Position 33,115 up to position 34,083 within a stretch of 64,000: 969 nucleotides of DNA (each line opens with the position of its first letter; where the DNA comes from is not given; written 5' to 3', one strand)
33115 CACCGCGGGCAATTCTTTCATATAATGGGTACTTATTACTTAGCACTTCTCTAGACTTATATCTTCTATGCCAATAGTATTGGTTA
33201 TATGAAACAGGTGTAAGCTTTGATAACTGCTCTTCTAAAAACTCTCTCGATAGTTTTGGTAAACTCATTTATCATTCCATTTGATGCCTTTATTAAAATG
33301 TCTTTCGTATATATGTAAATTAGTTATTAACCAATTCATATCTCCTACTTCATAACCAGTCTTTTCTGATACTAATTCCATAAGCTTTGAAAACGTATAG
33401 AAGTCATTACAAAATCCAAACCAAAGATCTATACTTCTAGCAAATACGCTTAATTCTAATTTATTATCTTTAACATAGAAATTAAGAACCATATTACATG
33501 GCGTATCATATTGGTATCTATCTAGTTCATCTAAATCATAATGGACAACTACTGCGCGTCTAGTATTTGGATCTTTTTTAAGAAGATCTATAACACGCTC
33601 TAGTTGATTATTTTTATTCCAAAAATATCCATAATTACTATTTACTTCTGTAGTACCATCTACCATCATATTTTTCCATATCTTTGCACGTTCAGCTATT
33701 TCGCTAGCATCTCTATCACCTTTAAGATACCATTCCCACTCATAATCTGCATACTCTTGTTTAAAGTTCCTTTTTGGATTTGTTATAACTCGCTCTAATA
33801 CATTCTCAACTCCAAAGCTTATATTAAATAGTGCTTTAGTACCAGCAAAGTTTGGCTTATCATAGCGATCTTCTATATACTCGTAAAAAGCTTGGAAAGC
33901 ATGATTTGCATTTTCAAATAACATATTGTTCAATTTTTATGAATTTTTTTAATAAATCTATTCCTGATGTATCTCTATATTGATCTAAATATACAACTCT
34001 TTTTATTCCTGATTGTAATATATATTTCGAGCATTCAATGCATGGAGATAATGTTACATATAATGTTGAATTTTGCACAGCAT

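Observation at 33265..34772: dCMP hydroxymethylase + dCMP deaminase + dUTPase module predicts hydroxymethyl-pyrimidine (hmC-type) DNA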

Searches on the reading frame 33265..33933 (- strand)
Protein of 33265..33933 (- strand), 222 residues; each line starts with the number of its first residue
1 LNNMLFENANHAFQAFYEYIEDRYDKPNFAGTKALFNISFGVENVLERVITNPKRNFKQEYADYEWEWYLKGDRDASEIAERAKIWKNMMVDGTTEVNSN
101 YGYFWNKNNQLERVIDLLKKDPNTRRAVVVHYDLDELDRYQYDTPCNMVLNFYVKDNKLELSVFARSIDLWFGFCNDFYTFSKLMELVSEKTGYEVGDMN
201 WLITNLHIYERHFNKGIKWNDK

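Call 3: search_protein_families(library=pfam, proteins=[window:33265-33933:-], max_evalue=0.01)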
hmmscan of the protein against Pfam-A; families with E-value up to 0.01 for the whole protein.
window:33265-33933:- (222 aa): 1 family
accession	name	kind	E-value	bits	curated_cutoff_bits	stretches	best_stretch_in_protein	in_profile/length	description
PF00303.24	Thymidylat_synt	-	1.6e-29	103.3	24.3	1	61-215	54-217/266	Thymidylate synthase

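Call 4: search_protein_families(library=phrogs, proteins=[window:33265-33933:-], max_evalue=0.001)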
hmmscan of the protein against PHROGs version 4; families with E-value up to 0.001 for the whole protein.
window:33265-33933:- (222 aa): 4 families
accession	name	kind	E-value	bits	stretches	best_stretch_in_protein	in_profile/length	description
phrog_160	-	DNA, RNA and nucleotide metabolism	2.6e-41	142.7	1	18-214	38-258/335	thymidylate synthase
phrog_5131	-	DNA, RNA and nucleotide metabolism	2.5e-30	106.9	1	43-216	46-224/357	thymidylate synthase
phrog_3676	-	DNA, RNA and nucleotide metabolism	2.2e-24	87.3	1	2-216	8-234/351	thymidylate synthase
phrog_5682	-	DNA, RNA and nucleotide metabolism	9e-23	81.7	1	81-214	23-156/209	thymidylate synthase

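Call 5: search_solved_structures(query=window:33265-33933:-, max_evalue=0.01, show_alignments=5)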
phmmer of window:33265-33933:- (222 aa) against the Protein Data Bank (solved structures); distinct sequences matched with E-value up to 0.01: 127 (the best 60 are shown).
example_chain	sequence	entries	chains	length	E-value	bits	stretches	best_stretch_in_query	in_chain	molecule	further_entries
6auj_A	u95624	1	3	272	8e-22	81.2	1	7-215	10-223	Thymidylate synthase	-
4fog_A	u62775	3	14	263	9.8e-20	74.3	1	31-214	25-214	Thymidylate synthase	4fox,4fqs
3qj7_A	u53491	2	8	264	9.9e-20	74.3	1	31-214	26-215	Thymidylate synthase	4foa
6cdz_A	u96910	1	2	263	6.9e-18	68.3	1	62-214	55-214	Thymidylate synthase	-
1qqq_A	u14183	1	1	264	6.9e-18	68.3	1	62-214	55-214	THYMIDYLATE SYNTHASE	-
1aob_A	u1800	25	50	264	7e-18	68.3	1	62-214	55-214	THYMIDYLATE SYNTHASE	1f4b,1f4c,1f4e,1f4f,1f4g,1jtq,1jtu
1an5_A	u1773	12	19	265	7e-18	68.3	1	62-214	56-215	THYMIDYLATE SYNTHASE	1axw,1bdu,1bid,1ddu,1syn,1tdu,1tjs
2tsc_A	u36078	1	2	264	7.1e-18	68.2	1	62-214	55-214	THYMIDYLATE SYNTHASE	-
1jg0_A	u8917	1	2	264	8.6e-18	68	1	62-214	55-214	thymidylate synthase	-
2vet_A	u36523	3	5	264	9.2e-18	67.9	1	63-214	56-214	THYMIDYLATE SYNTHASE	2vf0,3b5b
1zpr_A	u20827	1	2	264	1.5e-17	67.1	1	63-214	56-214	THYMIDYLATE SYNTHASE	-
1bq1_A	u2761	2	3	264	1.8e-17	66.9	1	62-214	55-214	THYMIDYLATE SYNTHASE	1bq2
1ev5_A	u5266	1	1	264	1.8e-17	66.9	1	62-214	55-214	THYMIDYLATE SYNTHASE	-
1evf_A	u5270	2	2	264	1.8e-17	66.9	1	62-214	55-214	THYMIDYLATE SYNTHASE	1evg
2ftn_A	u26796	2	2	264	2.4e-17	66.5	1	62-214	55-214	Thymidylate synthase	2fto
1b49_A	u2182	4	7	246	2.3e-15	60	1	58-215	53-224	PROTEIN (DEOXYCYTIDYLATE HYDROXYMETHYLASE) | Deoxycytidylate 5-hydroxymethyltransferase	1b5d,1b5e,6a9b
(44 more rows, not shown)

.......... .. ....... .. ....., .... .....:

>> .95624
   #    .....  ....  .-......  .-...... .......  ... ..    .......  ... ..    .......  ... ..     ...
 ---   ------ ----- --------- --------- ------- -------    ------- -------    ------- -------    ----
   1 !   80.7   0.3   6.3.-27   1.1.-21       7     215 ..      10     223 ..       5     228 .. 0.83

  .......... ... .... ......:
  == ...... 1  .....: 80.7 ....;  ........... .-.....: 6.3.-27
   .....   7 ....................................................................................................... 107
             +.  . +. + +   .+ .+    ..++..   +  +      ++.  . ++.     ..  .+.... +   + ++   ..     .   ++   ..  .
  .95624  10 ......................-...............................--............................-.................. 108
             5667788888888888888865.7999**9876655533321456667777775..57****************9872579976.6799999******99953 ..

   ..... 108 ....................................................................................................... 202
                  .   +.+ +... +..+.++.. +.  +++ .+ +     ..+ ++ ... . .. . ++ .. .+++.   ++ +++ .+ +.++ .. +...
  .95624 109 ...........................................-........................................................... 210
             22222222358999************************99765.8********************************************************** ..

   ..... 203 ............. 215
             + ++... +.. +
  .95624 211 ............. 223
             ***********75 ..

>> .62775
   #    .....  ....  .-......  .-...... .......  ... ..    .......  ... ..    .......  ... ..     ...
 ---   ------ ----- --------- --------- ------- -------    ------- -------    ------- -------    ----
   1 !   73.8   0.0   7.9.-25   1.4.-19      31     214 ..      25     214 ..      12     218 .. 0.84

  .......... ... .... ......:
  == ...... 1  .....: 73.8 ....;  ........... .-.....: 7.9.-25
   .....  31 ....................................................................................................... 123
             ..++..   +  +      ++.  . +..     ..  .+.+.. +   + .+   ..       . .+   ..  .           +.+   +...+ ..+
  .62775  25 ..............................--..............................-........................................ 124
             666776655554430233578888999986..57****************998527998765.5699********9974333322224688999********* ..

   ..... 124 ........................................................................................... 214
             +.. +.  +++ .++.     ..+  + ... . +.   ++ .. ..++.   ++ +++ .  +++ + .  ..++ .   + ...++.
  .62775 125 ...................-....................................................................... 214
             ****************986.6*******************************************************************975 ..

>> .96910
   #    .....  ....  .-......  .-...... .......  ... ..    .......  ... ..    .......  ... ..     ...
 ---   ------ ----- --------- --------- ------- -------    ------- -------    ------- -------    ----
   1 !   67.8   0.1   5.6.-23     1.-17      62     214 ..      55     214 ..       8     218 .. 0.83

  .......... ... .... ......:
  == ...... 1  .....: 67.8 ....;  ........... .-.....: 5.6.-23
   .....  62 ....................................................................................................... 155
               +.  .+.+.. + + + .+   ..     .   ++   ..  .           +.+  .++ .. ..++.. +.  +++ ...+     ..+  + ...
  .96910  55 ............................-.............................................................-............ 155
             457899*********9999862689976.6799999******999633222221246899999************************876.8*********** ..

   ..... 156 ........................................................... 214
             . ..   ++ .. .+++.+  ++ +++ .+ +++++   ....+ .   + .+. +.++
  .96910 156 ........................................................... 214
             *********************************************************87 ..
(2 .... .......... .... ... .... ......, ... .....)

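Call 7: search_dna_similar(query=window:33265-33933:-, collection=phages, mode=protein, max_rows=40)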
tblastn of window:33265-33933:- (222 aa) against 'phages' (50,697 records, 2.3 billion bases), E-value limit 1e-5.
Records with a match: 2567; places in all: 3363; records where one place covers at least 80% of the query: 904.
Best place of each record, by identity: <60% 2567.
By first word of the organism name: Escherichia 676; Klebsiella 334; Salmonella 245; Bacillus 212; Acinetobacter 101; Shigella 89; Enterococcus 87; Aeromonas 72; Enterobacter 58; Enterobacteria 49; and 82 more.
By host as written in the record: Escherichia coli 278; - 265; Klebsiella pneumoniae 113; Escherichia coli O157:H7 38; Salmonella enterica 35; Salmonella enterica subsp. enterica serovar Enteritidis PT1 35; Bacillus subtilis 30; Aeromonas salmonicida 30; and 666 more.
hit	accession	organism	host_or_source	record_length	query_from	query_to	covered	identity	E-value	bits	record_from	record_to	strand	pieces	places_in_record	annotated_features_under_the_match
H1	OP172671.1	Bacteroides phage BF503P2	Bacteroides fragilis DA503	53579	3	210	94%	45.3%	4e-49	177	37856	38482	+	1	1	deoxycytidylate 5-hydroxymethyltransferase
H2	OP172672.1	Bacteroides phage BF503P4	Bacteroides fragilis DA503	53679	3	210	94%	45.3%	4e-49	177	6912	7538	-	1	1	deoxycytidylate 5-hydroxymethyltransferase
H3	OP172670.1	Bacteroides phage BF503P1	Bacteroides fragilis DA503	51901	3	210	94%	45.3%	5e-49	176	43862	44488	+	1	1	deoxycytidylate 5-hydroxymethyltransferase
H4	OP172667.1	Bacteroides phage BF486P2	Bacteroides fragilis DA486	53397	3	210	94%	43.9%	2e-46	169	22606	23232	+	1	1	deoxycytidylate 5-hydroxymethyltransferase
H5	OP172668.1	Bacteroides phage BF486P3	Bacteroides fragilis DA486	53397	3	210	94%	43.9%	2e-46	169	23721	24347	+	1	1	deoxycytidylate 5-hydroxymethyltransferase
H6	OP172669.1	Bacteroides phage BF494P1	Bacteroides fragilis DA494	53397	3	210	94%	43.9%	2e-46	169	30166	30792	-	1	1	deoxycytidylate 5-hydroxymethyltransferase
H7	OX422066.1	Enterococcus phage Planchet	-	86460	6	215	95%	32.2%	2e-24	106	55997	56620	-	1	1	Thymidilate synthase/pyrimidine hydroxymethylase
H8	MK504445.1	Lactobacillus phage ATCCB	Lactobacillus brevis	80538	16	213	89%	33.5%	2e-26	112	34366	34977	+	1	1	thymidylate synthase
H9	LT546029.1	Enterococcus phage VFW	-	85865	6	211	93%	31.9%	1e-21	98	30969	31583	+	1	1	Thymidylate synthase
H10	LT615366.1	Enterococcus phage VPE25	-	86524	6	211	93%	31.9%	1e-21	98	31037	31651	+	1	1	Thymidylate synthase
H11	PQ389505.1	Enterococcus phage vB_EfKM29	Enterococcus faecium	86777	6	211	93%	31.9%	1e-21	98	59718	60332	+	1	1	thymidylate synthase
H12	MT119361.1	Enterococcus phage vipetofem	Enterococcus faecalis ATCC 700802 / V583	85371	6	211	93%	31.9%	1e-21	98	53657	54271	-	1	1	hypothetical protein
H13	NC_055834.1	Enterococcus phage vipetofem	Enterococcus faecalis ATCC 700802 / V583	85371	6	211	93%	31.9%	1e-21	98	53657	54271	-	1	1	thymidylate synthase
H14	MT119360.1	Enterococcus phage nattely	Enterococcus faecalis ATCC 700802 / V583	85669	32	218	84%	35.1%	2e-20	95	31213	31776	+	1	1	hypothetical protein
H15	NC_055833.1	Enterococcus phage nattely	Enterococcus faecalis ATCC 700802 / V583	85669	32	218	84%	35.1%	2e-20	95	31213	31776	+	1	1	thymidylate synthase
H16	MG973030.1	Erwinia phage vB_EamM-Bue1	Erwinia amylovora CFBP 1430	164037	2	209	94%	31.1%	1e-14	78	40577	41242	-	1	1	thymidylate synthase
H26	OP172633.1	Agathobaculum phage AB434P2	Agathobaculum butyriciproducens DA434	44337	42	211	77%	35.8%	3e-24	105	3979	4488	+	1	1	deoxyuridylate hydroxymethyltransferase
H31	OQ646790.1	Pseudomonas phage PA_LZ03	Pseudomonas aeruginosa PA14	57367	8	209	91%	29.5%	1e-13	75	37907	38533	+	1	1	putative thymidylate synthase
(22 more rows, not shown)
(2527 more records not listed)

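Call 8: get_annotated_region(hit=H1, flank=12000)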
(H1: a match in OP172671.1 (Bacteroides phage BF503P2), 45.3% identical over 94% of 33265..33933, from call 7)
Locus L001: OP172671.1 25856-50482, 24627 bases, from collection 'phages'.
description: Bacteroides phage BF503P2, complete genome.
organism: Bacteroides phage BF503P2 (NCBI taxid 2968554)
taxonomy: Viruses; Duplodnaviria; Heunggongvirae; Uroviricota; Caudoviricetes
host: Bacteroides fragilis DA503; source: municipal sewage; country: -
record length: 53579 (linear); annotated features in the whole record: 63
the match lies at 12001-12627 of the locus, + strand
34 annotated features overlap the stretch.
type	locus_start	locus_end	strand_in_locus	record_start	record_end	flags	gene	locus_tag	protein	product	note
CDS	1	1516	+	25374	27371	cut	-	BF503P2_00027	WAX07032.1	hypothetical protein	-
CDS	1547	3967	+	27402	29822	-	-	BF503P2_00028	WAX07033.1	hypothetical protein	-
CDS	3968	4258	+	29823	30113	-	-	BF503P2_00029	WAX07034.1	hypothetical protein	-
CDS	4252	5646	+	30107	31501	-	-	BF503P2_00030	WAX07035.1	hypothetical protein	-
CDS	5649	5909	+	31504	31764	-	-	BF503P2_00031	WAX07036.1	hypothetical protein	-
CDS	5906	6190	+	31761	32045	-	-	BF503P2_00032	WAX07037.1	hypothetical protein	-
CDS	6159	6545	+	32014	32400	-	-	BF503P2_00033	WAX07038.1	hypothetical protein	-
CDS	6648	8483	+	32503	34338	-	-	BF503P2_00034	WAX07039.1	hypothetical protein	-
CDS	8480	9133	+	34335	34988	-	-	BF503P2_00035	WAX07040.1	hypothetical protein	-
CDS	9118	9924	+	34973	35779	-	-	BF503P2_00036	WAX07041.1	deoxycytidylate 5-hydroxymethyltransferase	-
CDS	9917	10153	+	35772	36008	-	-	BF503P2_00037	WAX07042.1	hypothetical protein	-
CDS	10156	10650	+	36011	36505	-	dut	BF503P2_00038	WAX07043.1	deoxyuridine 5'-triphosphate nucleotidohydrolase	-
CDS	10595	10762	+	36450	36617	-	-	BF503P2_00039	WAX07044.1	hypothetical protein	-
CDS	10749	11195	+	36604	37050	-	-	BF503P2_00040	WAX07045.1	hypothetical protein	-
CDS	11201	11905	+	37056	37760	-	-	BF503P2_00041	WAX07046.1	hypothetical protein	-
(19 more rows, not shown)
